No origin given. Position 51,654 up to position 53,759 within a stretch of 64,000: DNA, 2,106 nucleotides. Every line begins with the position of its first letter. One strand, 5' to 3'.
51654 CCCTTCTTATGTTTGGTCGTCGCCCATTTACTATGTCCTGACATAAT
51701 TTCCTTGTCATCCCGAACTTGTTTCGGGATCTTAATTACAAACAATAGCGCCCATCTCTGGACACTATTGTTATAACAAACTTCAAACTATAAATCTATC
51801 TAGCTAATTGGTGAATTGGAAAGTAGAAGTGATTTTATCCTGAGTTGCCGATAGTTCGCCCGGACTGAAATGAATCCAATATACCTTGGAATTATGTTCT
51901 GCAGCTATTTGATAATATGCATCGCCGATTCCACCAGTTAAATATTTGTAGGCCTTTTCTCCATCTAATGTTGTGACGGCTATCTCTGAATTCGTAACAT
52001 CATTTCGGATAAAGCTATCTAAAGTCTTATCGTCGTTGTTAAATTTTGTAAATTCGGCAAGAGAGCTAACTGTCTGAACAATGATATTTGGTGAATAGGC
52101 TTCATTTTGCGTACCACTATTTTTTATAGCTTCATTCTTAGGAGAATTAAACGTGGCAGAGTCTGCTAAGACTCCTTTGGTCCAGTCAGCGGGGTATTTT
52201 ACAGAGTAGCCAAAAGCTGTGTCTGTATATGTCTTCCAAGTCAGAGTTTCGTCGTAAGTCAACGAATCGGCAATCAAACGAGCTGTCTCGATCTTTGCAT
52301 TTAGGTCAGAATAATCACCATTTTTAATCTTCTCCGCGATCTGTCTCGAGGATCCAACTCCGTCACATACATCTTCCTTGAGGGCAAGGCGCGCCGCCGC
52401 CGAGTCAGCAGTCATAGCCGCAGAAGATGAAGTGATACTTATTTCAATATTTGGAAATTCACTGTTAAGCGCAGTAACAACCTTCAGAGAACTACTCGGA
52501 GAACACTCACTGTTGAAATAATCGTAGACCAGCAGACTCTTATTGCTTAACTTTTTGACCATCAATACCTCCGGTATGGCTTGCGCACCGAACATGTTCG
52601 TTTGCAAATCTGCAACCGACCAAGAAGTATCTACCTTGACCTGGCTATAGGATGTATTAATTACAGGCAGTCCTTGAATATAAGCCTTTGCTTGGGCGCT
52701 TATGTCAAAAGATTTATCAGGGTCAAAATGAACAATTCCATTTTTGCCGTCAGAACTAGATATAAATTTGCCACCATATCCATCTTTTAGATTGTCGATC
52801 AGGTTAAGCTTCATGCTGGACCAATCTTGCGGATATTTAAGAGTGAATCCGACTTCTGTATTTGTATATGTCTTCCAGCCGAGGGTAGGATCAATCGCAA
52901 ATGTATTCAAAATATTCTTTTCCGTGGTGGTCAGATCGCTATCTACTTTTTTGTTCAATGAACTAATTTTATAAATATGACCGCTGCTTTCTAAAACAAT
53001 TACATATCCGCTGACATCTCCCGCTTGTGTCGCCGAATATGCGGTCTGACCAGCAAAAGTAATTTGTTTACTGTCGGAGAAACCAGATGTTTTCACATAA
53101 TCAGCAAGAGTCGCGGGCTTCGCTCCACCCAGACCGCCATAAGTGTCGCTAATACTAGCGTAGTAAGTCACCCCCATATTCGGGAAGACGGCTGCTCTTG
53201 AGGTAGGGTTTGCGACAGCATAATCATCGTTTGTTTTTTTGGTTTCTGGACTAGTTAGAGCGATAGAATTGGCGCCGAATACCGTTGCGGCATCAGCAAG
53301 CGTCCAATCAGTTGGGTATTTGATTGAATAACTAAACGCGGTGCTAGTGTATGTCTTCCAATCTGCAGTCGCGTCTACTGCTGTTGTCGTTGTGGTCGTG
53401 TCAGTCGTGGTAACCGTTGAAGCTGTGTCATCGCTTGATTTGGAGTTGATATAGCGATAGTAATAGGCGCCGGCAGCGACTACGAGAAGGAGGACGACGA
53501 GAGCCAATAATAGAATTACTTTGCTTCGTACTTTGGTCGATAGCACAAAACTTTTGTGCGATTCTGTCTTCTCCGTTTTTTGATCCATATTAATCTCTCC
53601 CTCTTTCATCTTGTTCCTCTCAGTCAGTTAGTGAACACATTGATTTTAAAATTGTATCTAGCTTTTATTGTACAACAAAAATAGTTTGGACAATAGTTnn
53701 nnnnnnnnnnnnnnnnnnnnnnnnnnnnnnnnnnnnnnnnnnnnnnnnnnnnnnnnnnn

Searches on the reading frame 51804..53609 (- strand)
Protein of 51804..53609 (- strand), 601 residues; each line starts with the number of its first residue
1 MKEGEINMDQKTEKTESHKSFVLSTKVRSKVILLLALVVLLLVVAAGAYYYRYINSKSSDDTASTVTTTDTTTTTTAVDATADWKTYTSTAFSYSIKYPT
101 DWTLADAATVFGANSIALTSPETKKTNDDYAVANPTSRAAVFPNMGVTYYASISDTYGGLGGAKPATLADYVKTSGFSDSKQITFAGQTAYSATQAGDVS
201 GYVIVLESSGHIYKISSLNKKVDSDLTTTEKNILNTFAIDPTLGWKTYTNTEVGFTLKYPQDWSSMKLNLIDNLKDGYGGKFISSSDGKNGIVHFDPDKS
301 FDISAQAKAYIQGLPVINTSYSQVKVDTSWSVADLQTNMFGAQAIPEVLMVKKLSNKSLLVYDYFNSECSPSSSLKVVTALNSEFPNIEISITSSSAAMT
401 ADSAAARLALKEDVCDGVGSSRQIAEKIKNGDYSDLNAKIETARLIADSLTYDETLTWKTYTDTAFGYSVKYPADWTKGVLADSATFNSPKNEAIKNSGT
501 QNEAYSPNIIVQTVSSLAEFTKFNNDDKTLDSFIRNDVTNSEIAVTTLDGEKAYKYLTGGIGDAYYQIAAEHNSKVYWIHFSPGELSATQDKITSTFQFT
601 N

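Call 73: search_protein_families(library=pfam, proteins=[window:51804-53609:-], max_evalue=0.001)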
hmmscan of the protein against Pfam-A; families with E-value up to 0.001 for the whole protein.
window:51804-53609:- (601 aa): 2 families
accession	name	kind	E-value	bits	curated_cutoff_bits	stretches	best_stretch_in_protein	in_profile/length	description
PF18933.6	PsbP_2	-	2.5e-08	34.6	27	0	38-237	2-182/184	PsbP-like protein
PF01789.22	PsbP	-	2.6e-06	28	23.5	0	459-490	4-37/155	PsbP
